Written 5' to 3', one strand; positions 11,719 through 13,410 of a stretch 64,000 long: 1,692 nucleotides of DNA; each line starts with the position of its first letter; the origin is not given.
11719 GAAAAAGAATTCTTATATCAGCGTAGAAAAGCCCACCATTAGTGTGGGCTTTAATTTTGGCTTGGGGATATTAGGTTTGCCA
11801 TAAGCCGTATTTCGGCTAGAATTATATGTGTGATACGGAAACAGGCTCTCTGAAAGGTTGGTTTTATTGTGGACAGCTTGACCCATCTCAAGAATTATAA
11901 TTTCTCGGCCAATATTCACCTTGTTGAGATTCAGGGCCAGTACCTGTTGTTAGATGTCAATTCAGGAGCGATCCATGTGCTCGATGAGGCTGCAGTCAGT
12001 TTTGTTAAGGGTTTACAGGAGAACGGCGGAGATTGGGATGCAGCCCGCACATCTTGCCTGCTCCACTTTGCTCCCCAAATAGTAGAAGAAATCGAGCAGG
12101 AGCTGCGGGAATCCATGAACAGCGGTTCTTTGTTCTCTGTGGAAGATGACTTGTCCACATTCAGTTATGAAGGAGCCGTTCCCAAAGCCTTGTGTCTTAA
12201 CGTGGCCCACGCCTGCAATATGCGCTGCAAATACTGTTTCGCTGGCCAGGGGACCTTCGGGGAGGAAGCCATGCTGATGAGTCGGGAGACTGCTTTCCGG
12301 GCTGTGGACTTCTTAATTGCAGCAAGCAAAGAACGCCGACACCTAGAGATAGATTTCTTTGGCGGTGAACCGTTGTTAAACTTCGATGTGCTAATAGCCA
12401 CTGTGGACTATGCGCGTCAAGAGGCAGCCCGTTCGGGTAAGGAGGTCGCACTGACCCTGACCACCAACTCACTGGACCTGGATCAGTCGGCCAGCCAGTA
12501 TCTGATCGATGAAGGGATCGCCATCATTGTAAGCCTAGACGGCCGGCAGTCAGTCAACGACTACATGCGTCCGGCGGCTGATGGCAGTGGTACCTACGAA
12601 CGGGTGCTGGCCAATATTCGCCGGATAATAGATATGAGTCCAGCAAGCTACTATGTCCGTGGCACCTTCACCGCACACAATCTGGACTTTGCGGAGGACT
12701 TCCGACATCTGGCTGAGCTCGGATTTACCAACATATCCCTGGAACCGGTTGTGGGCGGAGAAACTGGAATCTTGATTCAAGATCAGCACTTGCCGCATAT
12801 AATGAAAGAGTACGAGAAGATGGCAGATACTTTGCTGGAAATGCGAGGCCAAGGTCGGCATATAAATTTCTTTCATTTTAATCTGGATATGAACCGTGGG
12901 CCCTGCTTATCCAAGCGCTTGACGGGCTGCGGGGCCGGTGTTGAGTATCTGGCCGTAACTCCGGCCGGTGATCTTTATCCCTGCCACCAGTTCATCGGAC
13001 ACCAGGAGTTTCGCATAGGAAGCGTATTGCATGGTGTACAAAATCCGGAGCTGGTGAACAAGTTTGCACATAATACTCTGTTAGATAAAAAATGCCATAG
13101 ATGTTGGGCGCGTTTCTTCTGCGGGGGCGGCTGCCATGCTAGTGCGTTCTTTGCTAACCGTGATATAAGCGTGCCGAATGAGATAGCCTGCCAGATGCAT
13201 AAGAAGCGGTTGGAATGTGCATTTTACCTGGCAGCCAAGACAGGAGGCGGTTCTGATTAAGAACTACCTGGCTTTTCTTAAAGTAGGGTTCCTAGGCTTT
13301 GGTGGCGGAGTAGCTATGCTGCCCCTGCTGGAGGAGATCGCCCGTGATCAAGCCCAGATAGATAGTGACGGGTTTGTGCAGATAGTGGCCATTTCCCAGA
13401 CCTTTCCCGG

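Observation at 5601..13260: SCIFF precursor and its probable radical-SAM maturase are split by ~6 kb (repeat, terminator and tandem MCP genes)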

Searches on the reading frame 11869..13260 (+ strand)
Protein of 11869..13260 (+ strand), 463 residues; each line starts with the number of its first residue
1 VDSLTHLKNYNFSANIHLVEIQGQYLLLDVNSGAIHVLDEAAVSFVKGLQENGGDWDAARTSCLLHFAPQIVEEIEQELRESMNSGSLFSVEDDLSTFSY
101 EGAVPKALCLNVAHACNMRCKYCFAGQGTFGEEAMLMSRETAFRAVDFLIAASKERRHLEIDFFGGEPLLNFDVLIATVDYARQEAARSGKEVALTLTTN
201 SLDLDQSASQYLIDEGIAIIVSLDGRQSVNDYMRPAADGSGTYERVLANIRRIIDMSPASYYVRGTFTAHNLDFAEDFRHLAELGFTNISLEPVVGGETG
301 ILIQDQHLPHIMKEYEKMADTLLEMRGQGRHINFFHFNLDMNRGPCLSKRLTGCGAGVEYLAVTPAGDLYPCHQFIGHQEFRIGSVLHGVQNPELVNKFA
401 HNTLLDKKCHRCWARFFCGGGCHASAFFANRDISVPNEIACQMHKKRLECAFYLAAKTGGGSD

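Call 3: search_protein_families(library=ncbifam, proteins=[window:11869-13260:+], max_evalue=0.01)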
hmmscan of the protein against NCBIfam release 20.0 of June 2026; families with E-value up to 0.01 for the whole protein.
window:11869-13260:+ (463 aa): 78 families (the best 25 are shown)
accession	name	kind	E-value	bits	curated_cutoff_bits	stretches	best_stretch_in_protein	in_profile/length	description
TIGR03974.1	rSAM_six_Cys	equivalog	1.1e-149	499.2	425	1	16-456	1-450/451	thioether cross-link-forming SCIFF peptide maturase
NF040492.1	not_ScfB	exception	1.6e-133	445.9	855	1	15-455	3-448/450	ScfB-related radical SAM/SPASM orphan maturase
NF047865.1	rSAM_PapB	equivalog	6.7e-79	265.5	340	1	106-435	3-329/330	PapB family radical SAM/SPASM ranthipeptide maturase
TIGR04064.1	rSAM_nif11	equivalog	1.4e-76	258.1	518.7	1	16-457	4-435/459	nif11-like peptide radical SAM maturase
TIGR03906.1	quino_hemo_SAM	equivalog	5.9e-73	246.1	453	1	15-444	2-436/467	quinohemoprotein amine dehydrogenase maturation protein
TIGR04068.1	rSAM_ocin_clost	equivalog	2.7e-48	165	500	2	16-266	2-244/462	Cys-rich peptide radical SAM maturase CcpM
TIGR03978.1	rSAM_paired_1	equivalog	1.1e-33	116.7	370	1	111-453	88-449/466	His-Xaa-Ser system radical SAM maturase HxsB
TIGR04163.1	rSAM_cobopep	equivalog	3.4e-33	115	375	1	103-457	61-421/428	peptide-modifying radical SAM enzyme CbpB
NF038170.1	lachnocin_rSAM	equivalog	3.6e-32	111.8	550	1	106-448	76-413/440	lachnocin radical SAM maturase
TIGR04280.1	geopep_mat_rSAM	hypoth_equivalog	3.4e-31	108.7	400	1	111-442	89-409/428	geopeptide radical SAM maturase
TIGR03942.1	sulfatase_rSAM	equivalog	4.6e-30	104.9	349.45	1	112-443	7-345/363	anaerobic sulfatase maturase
NF035951.1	rSAM_RumMC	equivalog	1.7e-29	102.9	720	2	105-255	111-261/510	RumMC family radical SAM sactipeptide maturase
TIGR04115.1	rSAM_Cxxx_rpt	equivalog_domain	6.4e-29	101.5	350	1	106-453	2-358/359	radical SAM peptide maturase, CXXX-repeat target family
NF038107.1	rSAM_NF038107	equivalog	6.1e-27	94.5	600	1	112-431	91-409/444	Cys-every-fifth radical SAM/SPASM peptide maturase CefB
NF041298.1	rSAM_mat_DynA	equivalog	1.2e-24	87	450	1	113-435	8-334/356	dynobactin maturation radical SAM/SPASM protein DynA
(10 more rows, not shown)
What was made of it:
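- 11869..13260 (+): scfB, the SCIFF thioether-forming radical SAM/SPASM maturase. TIGR03974 499.2 bits (cut-off 425) (call 3).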

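Call 4: search_protein_families(library=pfam, proteins=[window:11869-13260:+], max_evalue=0.01)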
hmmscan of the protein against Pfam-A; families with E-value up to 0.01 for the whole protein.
window:11869-13260:+ (463 aa): 3 families
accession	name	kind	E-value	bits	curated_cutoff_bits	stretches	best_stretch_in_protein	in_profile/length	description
PF04055.27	Radical_SAM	-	1.1e-12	48.9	29.5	1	111-258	2-142/166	Radical SAM superfamily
PF13353.11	Fer4_12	-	2.2e-10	41.4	22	1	112-228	11-118/137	4Fe-4S single cluster domain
PF13186.11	SPASM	-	0.0024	18.6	21.5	1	354-413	1-67/67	Iron-sulfur cluster-binding domain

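Call 13: find_related_loci(query=window:11869-13260:+, collection=genome_contigs, flank=10000)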
Query window:11869-13260:+ (463 aa) in genome_contigs; peptide patterns used: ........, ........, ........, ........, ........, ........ (x = any residue, [..] = any of these).
598 stretches matched a pattern (row limit reached: there are more); 518 encode a relative of the query (tblastn E <= 1e-3); the best 80 are kept; 80 distinct loci.
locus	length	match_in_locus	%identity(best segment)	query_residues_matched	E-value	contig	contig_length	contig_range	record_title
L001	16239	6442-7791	49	8-457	6e-152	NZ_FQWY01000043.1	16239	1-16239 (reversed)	Thermosyntropha lipolytica DSM 11003, whole genome shotgun sequence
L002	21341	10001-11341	50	7-454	2e-147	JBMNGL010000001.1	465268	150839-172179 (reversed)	MAG: Syntrophomonadaceae bacterium isolate SBF912LR0HQ0188 contig_11423, whole genome shotgun sequence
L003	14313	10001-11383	48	1-461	3e-145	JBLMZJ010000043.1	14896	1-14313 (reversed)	MAG: Deltaproteobacteria bacterium isolate MAG206 PRJNA951521_bin62_renamed_42, whole genome shotgun sequence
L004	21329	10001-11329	48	14-457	4e-136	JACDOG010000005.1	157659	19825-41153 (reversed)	MAG: Thermoanaerobacteraceae bacterium isolate GB_MAG15_131 c_000000000089, whole genome shotgun sequence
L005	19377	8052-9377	46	15-456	1e-135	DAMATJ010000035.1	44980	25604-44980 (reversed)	MAG TPA_asm: Pelosinus fermentans isolate CTOTU48474 NODE_105_length_44980_cov_16.067913, whole genome shotgun sequence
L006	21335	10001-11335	47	16-457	2e-132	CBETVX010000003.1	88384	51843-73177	MAG TPA_asm: uncultured Eubacteriales bacterium isolate SRR13515399_binner123_Refined_12 genome assembly, contig: ERZ250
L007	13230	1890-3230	45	15-457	1e-132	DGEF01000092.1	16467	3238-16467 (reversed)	MAG TPA_asm: Peptococcaceae bacterium UBA3933 UBA3933_contig_2236, whole genome shotgun sequence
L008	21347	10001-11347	44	16-460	7e-132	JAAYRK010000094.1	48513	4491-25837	MAG: Candidatus Epulonipiscium sp. isolate AS23ysBPME_183 205530_AS23, whole genome shotgun sequence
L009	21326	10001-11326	47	16-457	3e-131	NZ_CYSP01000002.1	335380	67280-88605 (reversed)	Propionispora sp. 2/2-37 isolate 2/2, whole genome shotgun sequence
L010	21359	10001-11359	46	13-457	4e-131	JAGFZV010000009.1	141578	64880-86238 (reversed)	MAG: Bacillota bacterium isolate CTSoil_073 scaffold_61, whole genome shotgun sequence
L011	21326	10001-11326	47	16-457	2e-130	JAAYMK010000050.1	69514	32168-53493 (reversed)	MAG: Bacillota bacterium isolate AS20ysBPTH_186 27009_AS20, whole genome shotgun sequence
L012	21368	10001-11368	45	6-456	1e-129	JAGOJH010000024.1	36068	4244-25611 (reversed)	MAG: Thermoclostridium sp. isolate Go_SlDig_bin_309 Go_SlDig_3059_length_36068_cov_6.506525, whole genome shotgun sequen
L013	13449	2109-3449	46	11-457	8e-130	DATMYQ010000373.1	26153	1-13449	MAG TPA_asm: Patescibacteria group bacterium isolate SMAG_U13152 k141_49986, whole genome shotgun sequence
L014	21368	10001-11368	44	16-462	1e-129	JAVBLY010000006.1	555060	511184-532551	MAG: Anaerovoracaceae bacterium isolate EPI_MAG_00036 c_000006783188, whole genome shotgun sequence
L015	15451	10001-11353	45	10-457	3e-129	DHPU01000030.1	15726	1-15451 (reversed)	MAG TPA_asm: Peptococcaceae bacterium UBA5356 UBA5356_contig_11654, whole genome shotgun sequence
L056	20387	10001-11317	45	16-457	2e-123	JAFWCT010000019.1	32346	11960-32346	MAG: Selenomonadaceae bacterium isolate RGIG5621 Sheep_Duodenum-3__c70446, whole genome shotgun sequence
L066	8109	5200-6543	43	16-457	5e-123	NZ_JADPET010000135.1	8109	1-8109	Clostridium sp. 1001270J_160509_D11 NODE_135_length_8109_cov_34.2491, whole genome shotgun sequence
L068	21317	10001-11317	44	16-457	4e-123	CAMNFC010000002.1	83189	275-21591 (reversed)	MAG: uncultured Selenomonadales bacterium isolate SRR1206671_bin.135_metaWRAP_v1.3_MAG genome assembly, contig: NODE.262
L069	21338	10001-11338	43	16-456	5e-123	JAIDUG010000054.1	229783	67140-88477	MAG: Ruminococcus sp. isolate SC0367_S14_6 SC0367_S14_6_contig_54, whole genome shotgun sequence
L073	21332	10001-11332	44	16-462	6e-123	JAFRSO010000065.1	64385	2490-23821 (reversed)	MAG: Selenomonadaceae bacterium isolate RGIG2762 Goat_Omasum-5__c547763, whole genome shotgun sequence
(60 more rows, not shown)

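Call 20: find_encoding_contigs(protein=window:11869-13260:+, flank=10000, max_places=10)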
Protein window:11869-13260:+ (463 aa): 1 contig read that carries it; 1 place shown.
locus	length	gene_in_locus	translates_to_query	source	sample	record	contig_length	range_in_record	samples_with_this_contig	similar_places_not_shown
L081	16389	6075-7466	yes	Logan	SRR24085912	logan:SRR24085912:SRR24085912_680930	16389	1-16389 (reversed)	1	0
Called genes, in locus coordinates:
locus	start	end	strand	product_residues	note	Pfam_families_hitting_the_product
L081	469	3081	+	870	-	PF00015:MCPsignal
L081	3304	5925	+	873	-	PF18947:HAMP_2 (faint), PF00015:MCPsignal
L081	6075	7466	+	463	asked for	PF13353:Fer4_12, PF04055:Radical_SAM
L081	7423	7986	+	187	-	PF02417:Chromate_transp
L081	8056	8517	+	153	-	PF02417:Chromate_transp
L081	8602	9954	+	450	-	PF01476:LysM, PF07501:G5, PF01551:Peptidase_M23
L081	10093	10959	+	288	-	PF13485:Peptidase_MA_2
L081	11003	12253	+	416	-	PF00275:EPSP_synthase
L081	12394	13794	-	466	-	PF08448:PAS_4 (faint), PF13188:PAS_8 (faint), PF13426:PAS_9 (faint), PF24820:Diguanyl_cycl_sensor (faint), PF00989:PAS (weak), PF02518:HATPase_c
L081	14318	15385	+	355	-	PF00089:Trypsin, PF13365:Trypsin_2, PF13180:PDZ_2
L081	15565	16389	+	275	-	?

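Call 21: find_homologous_proteins(query=window:11869-13260:+, max_evalue=1e-100)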
Query window:11869-13260:+ (463 aa): 7643 proteins with E <= 1e-100 among 8000 candidates; the best 120 are listed.
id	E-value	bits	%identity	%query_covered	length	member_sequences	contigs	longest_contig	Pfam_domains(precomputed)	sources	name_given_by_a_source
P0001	0.0e+0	1071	100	100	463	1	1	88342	PF04055.28,PF13353.12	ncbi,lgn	ncbi:MAG: thioether cross-link-forming SCIFF peptide maturase [Acidobacteriota bacterium]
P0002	8.6e-259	877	80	100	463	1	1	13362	PF04055.28,PF13353.12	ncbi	ncbi:MAG: thioether cross-link-forming SCIFF peptide maturase [Candidatus Saccharibacteria bacterium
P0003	9.0e-195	666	62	97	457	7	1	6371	PF13186.12,PF04055.28,PF13353.12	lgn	-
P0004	1.1e-183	629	58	99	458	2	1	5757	PF13186.12,PF04055.28,PF13353.12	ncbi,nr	ncbi:MAG: thioether cross-link-forming SCIFF peptide maturase [Syntrophomonadaceae bacterium]|nr:thi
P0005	4.1e-183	627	57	99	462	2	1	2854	PF04055.28,PF13353.12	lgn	-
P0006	6.7e-183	627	58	99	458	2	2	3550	PF04055.28,PF13353.12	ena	-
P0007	1.7e-182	625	57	99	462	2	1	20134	PF04055.28,PF13353.12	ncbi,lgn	ncbi:MAG: thioether cross-link-forming SCIFF peptide maturase [Ignavibacteriales bacterium]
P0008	4.5e-182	624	59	99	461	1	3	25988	PF13186.12,PF04055.28,PF13353.12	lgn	-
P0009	5.6e-180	617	57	99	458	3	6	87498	PF13186.12,PF04055.28,PF13353.12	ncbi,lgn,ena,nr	ncbi:MAG: thioether cross-link-forming SCIFF peptide maturase [Syntrophomonadaceae bacterium]|nr:thi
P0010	9.2e-179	613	56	98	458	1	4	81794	PF13186.12,PF04055.28,PF13353.12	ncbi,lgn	-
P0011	1.7e-177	609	55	99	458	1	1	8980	PF04055.28,PF13353.12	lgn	-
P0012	1.8e-177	609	56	99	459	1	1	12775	PF04055.28,PF13353.12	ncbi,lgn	ncbi:MAG: thioether cross-link-forming SCIFF peptide maturase [Chitinophagales bacterium]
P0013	4.3e-177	608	57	97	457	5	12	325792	PF13186.12,PF04055.28,PF13353.12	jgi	jgi:uncharacterized protein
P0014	6.8e-176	604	56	99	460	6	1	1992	PF13186.12,PF04055.28,PF13353.12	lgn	-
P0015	5.0e-175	601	55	98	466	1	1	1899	PF04055.28,PF13353.12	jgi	jgi:uncharacterized protein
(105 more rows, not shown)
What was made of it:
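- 11869..13260 (+): An identical protein is on record from NCBI, named SCIFF peptide maturase (call 21).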

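Call 22: find_encoding_contigs(protein=P0002, flank=10000, max_places=4)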
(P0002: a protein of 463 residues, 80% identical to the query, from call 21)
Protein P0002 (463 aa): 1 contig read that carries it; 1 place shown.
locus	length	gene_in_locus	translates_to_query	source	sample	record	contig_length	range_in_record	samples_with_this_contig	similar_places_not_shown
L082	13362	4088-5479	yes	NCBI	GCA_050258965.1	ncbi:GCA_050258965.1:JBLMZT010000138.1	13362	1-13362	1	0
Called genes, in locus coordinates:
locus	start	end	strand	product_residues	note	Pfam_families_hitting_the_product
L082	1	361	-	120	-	?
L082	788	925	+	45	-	PF13165:SCIFF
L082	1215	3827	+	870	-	PF18947:HAMP_2 (faint), PF00015:MCPsignal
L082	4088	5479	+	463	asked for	PF04055:Radical_SAM, PF13353:Fer4_12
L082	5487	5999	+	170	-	PF02417:Chromate_transp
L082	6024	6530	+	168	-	PF02417:Chromate_transp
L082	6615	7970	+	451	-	PF01476:LysM, PF07501:G5, PF01551:Peptidase_M23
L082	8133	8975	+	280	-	PF13485:Peptidase_MA_2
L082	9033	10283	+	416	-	PF00275:EPSP_synthase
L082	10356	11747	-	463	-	PF08448:PAS_4 (faint), PF13188:PAS_8 (faint), PF13426:PAS_9 (faint), PF24820:Diguanyl_cycl_sensor (faint), PF00989:PAS (weak), PF02518:HATPase_c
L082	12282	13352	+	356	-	PF00089:Trypsin, PF13365:Trypsin_2, PF13180:PDZ_2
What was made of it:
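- L082, from a different MAG, carries scfA, an MCP and scfB on one contig without the element (call 22).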

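Call 23: find_encoding_contigs(protein=P0003, flank=10000, max_places=4)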
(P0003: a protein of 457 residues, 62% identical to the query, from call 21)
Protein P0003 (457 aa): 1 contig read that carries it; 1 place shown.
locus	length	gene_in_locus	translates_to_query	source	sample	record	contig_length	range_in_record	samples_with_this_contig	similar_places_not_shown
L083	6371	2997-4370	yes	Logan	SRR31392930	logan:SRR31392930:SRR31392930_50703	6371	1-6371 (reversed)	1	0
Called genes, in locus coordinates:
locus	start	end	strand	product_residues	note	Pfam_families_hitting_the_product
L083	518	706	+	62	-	-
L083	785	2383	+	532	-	PF00501:AMP-binding, PF23562:AMP-binding_C_3 (weak)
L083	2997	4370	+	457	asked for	PF04055:Radical_SAM, PF13353:Fer4_12, PF13186:SPASM (faint)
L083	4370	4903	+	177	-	PF02417:Chromate_transp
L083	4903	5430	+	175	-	PF02417:Chromate_transp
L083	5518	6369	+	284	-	?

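Call 24: find_encoding_contigs(protein=P0009, flank=10000, max_places=4)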
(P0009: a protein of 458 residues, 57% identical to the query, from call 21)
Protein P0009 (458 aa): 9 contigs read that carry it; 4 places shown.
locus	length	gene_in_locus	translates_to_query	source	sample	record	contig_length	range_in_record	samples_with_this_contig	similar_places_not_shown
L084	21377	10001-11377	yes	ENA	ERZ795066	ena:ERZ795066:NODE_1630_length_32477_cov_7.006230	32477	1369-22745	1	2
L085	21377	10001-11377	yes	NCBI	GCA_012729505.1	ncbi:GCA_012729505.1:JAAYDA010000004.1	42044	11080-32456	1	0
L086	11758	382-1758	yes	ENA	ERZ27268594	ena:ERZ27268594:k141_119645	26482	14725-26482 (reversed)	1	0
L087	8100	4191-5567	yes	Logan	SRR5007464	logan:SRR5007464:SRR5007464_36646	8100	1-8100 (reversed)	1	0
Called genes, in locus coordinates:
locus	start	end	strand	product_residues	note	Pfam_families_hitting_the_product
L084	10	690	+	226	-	PF04474:DUF554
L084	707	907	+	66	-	-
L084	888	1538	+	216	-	PF02674:Colicin_V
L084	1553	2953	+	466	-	PF02127:Peptidase_M18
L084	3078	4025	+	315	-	PF00586:AIRS, PF02769:AIRS_C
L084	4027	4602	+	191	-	PF01206:TusA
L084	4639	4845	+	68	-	PF06107:DUF951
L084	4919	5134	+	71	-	-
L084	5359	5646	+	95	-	PF01250:Ribosomal_S6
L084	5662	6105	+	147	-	PF00436:SSB, PF22657:SSB_1 (faint)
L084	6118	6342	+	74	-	PF01084:Ribosomal_S18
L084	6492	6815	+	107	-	PF12643:MazG-like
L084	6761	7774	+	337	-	PF09991:DUF2232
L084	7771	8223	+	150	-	PF01281:Ribosomal_L9_N, PF03948:Ribosomal_L9_C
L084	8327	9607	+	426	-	PF00709:Adenylsucc_synt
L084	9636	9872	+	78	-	PF13165:SCIFF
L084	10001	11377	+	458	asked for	PF13186:SPASM (faint), PF04055:Radical_SAM, PF13353:Fer4_12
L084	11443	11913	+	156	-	PF02417:Chromate_transp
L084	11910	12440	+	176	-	PF02417:Chromate_transp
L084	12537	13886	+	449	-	PF01476:LysM, PF07501:G5, PF01551:Peptidase_M23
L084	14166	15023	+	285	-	PF13485:Peptidase_MA_2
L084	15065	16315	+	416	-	PF00275:EPSP_synthase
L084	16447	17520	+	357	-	PF00089:Trypsin, PF13365:Trypsin_2, PF12812:PDZ_1 (faint), PF13180:PDZ_2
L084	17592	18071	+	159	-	PF02590:SPOUT_MTase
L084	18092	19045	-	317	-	PF00389:2-Hacid_dh, PF02826:2-Hacid_dh_C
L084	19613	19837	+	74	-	-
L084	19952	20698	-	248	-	PF02525:Flavodoxin_2, PF03358:FMN_red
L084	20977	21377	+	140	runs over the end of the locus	PF13279:4HBT_2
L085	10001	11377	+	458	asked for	PF13186:SPASM (faint), PF04055:Radical_SAM, PF13353:Fer4_12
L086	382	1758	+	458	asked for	PF13186:SPASM (faint), PF04055:Radical_SAM, PF13353:Fer4_12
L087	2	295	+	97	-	?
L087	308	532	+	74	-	PF01084:Ribosomal_S18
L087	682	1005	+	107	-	PF12643:MazG-like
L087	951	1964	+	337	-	PF09991:DUF2232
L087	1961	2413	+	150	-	PF01281:Ribosomal_L9_N, PF03948:Ribosomal_L9_C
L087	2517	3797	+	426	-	PF00709:Adenylsucc_synt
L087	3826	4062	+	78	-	PF13165:SCIFF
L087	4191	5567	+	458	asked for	PF13186:SPASM (faint), PF04055:Radical_SAM, PF13353:Fer4_12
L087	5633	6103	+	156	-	PF02417:Chromate_transp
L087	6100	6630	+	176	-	PF02417:Chromate_transp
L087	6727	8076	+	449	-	PF01476:LysM, PF07501:G5, PF01551:Peptidase_M23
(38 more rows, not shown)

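Call 45: search_protein_families(library=pfam, proteins=[L066:1056-2015:-, L066:2291-3124:+, L066:3257-3949:+, L066:3952-5013:+, L069:8403-9983:+], max_evalue=0.001)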
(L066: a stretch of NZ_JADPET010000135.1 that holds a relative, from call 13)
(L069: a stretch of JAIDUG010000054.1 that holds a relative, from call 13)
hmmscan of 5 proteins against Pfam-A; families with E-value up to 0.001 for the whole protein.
L066:1056-2015:- (319 aa): 3 families
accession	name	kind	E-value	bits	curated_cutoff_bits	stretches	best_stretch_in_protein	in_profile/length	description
PF12727.12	PBP_like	-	2.3e-69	232.9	27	1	103-292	3-192/193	PBP superfamily domain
PF12728.13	HTH_17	-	1e-16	61.4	27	1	6-54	2-50/51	Helix-turn-helix domain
PF13531.11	SBP_bac_11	-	0.00058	20.1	25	0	165-266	75-180/227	Bacterial extracellular solute-binding protein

L066:2291-3124:+ (277 aa): 6 families
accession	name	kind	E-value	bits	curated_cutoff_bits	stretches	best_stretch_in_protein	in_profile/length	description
PF13531.11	SBP_bac_11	-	4.9e-65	219.9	25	1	52-274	1-227/227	Bacterial extracellular solute-binding protein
PF01547.30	SBP_bac_1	-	2.8e-24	87.1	26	1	58-266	2-307/307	Bacterial extracellular solute-binding protein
PF12974.12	Phosphonate-bd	-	4.7e-06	26.6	27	1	134-275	88-233/242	ABC transporter, phosphonate, periplasmic substrate-binding protein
PF13343.11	SBP_bac_6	-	2e-05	24.6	24.6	1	194-273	139-216/245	Bacterial extracellular solute-binding protein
PF03466.25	LysR_substrate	-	7.6e-05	22.6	28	0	51-114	7-70/209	LysR substrate binding domain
PF12849.12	PBP_like_2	-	0.00071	19.9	27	0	48-109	11-68/267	PBP superfamily domain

L066:3257-3949:+ (230 aa): 1 family
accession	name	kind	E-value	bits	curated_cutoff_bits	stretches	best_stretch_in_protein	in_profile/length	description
PF00528.27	BPD_transp_1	-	2.1e-25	90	26.4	1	26-226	1-182/184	Binding-protein-dependent transport system inner membrane component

L066:3952-5013:+ (353 aa): 2 families
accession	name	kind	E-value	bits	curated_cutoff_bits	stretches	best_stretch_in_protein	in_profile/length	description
PF00005.33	ABC_tran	-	3.5e-33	115.6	25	1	23-160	10-136/137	ABC transporter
PF13304.12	AAA_21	-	3e-06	28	27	1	127-192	232-299/304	AAA domain, putative AbiEii toxin, Type IV TA system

L069:8403-9983:+ (526 aa): 2 families
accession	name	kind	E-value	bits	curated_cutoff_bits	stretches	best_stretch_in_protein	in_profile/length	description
PF13676.11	TIR_2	-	2e-12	48.1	28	1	157-285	1-119/122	TIR domain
PF01582.25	TIR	-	0.0002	21.6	21.3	1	155-257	2-94/179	TIR domain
